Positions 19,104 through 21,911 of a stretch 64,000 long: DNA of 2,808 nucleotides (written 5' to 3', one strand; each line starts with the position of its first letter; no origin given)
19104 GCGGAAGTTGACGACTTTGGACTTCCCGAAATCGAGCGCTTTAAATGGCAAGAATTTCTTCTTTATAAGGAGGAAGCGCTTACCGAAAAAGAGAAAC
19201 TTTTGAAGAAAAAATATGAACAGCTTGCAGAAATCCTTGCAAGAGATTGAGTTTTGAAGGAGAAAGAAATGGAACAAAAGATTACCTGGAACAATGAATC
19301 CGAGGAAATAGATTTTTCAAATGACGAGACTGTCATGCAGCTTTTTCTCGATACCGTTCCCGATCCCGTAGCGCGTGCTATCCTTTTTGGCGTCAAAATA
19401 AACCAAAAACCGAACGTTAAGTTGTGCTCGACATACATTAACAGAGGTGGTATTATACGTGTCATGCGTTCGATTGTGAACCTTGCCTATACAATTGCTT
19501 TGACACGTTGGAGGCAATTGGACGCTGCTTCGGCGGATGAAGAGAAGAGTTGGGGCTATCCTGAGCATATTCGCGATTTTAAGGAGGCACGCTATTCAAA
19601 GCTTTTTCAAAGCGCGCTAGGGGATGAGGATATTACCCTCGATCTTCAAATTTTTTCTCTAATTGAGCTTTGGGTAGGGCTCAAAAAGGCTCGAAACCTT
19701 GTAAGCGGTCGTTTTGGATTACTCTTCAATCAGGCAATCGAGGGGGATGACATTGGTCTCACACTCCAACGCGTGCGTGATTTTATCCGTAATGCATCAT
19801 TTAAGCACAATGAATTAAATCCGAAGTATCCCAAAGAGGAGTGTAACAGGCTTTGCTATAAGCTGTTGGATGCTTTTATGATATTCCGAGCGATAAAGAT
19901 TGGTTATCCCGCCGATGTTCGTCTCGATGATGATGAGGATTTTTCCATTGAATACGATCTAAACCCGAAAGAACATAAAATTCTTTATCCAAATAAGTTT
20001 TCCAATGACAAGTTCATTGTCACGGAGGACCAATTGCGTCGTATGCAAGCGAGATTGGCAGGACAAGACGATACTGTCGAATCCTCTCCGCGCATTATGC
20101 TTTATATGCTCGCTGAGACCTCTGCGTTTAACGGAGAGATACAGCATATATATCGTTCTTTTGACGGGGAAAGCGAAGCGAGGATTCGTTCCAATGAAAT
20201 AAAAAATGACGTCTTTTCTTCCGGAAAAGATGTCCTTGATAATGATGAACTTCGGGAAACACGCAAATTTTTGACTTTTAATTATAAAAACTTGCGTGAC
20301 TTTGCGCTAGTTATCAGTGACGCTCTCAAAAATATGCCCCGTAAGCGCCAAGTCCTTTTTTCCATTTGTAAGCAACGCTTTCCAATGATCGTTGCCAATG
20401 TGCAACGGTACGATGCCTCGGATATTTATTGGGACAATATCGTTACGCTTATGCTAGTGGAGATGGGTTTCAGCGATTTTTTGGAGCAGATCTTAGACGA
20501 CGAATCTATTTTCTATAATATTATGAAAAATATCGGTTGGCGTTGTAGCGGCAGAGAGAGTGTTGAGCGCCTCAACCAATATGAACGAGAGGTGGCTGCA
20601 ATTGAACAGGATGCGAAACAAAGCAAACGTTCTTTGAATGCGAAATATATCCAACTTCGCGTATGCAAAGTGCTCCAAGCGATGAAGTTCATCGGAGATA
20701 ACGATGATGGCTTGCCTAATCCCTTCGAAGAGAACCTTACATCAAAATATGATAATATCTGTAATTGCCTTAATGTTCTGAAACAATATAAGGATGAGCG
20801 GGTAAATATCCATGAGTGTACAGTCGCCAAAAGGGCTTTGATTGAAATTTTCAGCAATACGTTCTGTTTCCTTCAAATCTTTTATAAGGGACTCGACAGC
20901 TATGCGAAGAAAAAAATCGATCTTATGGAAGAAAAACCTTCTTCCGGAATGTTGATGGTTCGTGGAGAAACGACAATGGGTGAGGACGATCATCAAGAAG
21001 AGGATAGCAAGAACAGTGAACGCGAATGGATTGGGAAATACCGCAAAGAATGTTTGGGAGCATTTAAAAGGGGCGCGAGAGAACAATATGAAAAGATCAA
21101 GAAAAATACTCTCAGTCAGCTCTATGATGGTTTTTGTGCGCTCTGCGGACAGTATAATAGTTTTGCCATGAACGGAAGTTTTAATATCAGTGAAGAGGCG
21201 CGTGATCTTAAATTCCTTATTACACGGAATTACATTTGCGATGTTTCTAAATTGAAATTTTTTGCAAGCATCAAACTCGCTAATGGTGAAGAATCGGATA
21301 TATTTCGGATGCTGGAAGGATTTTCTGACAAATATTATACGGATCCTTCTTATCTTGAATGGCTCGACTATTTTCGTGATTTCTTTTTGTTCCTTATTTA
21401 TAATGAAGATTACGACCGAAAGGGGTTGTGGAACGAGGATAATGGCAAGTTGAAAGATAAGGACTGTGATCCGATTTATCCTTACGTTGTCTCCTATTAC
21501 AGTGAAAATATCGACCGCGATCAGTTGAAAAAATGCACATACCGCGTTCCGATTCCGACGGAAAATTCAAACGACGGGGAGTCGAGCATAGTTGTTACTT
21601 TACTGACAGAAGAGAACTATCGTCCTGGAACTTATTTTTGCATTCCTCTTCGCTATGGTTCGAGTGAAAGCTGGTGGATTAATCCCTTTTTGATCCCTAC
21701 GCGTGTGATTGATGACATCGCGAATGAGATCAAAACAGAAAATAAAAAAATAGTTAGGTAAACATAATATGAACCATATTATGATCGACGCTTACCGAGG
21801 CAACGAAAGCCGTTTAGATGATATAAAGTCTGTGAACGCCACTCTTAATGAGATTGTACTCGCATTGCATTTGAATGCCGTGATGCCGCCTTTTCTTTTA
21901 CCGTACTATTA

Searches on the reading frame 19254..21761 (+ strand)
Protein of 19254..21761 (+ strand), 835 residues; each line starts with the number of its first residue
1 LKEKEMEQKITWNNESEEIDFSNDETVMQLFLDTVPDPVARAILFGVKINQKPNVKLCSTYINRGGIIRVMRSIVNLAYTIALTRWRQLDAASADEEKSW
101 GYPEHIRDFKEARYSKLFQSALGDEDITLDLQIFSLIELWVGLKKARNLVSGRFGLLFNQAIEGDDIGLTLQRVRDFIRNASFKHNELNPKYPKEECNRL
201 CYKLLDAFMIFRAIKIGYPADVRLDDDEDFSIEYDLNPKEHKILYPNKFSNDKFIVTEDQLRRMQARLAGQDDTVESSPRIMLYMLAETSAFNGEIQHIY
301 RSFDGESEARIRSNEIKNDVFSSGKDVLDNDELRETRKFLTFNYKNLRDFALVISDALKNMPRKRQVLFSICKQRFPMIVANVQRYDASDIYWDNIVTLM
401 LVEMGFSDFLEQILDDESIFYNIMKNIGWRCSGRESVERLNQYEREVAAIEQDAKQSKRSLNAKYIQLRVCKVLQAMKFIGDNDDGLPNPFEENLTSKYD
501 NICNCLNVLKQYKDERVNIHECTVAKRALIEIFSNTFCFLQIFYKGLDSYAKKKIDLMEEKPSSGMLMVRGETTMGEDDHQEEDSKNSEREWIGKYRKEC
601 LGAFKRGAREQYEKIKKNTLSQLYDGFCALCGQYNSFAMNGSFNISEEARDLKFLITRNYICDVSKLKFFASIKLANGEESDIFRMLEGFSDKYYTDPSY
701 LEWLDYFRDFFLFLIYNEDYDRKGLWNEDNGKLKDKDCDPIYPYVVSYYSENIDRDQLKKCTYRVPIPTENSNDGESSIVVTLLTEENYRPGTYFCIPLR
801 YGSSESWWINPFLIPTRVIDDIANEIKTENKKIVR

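Call 5: search_protein_families(library=pfam, proteins=[window:19254-21761:+], max_evalue=0.1)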
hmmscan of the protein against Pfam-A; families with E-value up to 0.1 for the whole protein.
window:19254-21761:+ (835 aa): 1 family
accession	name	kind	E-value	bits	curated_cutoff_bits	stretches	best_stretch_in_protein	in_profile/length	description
PF03194.20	LUC7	-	0.042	14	33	0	436-518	154-237/246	LUC7 N_terminus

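Call 6: search_protein_families(library=padloc, proteins=[window:19254-21761:+], max_evalue=0.1)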
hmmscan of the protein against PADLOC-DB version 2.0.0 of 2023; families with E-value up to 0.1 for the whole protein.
window:19254-21761:+ (835 aa): 0 families

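Call 7: search_protein_families(library=ncbifam, proteins=[window:19254-21761:+], max_evalue=0.1)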
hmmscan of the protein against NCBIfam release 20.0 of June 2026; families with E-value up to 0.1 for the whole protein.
window:19254-21761:+ (835 aa): 0 families

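Call 8: search_protein_families(library=phrogs, proteins=[window:19254-21761:+], max_evalue=0.1)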
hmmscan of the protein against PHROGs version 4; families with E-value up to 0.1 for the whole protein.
window:19254-21761:+ (835 aa): 1 family
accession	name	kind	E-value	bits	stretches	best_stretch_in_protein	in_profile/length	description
phrog_5485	-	unknown function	0.045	14.8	1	485-535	71-121/176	-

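Call 63: search_solved_structures(query=A4, max_evalue=1)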
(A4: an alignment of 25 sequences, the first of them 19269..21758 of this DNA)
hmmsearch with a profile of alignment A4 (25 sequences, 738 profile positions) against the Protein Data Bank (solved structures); distinct sequences matched with E-value up to 1: 5.
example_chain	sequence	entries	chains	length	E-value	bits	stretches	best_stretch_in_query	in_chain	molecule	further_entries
8cwy_A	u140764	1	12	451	0.12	14.2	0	382-486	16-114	T32-15-1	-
8cws_A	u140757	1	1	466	0.22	13.3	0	374-487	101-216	F4132-2 Chain A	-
9nqz_A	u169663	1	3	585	0.38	12.5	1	362-464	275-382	Spike glycoprotein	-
9o19_X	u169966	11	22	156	0.63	11.8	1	352-464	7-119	ATP synthase subunit b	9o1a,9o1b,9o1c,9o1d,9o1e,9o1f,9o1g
9y54_A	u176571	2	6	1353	0.89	11.3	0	362-464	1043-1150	Spike glycoprotein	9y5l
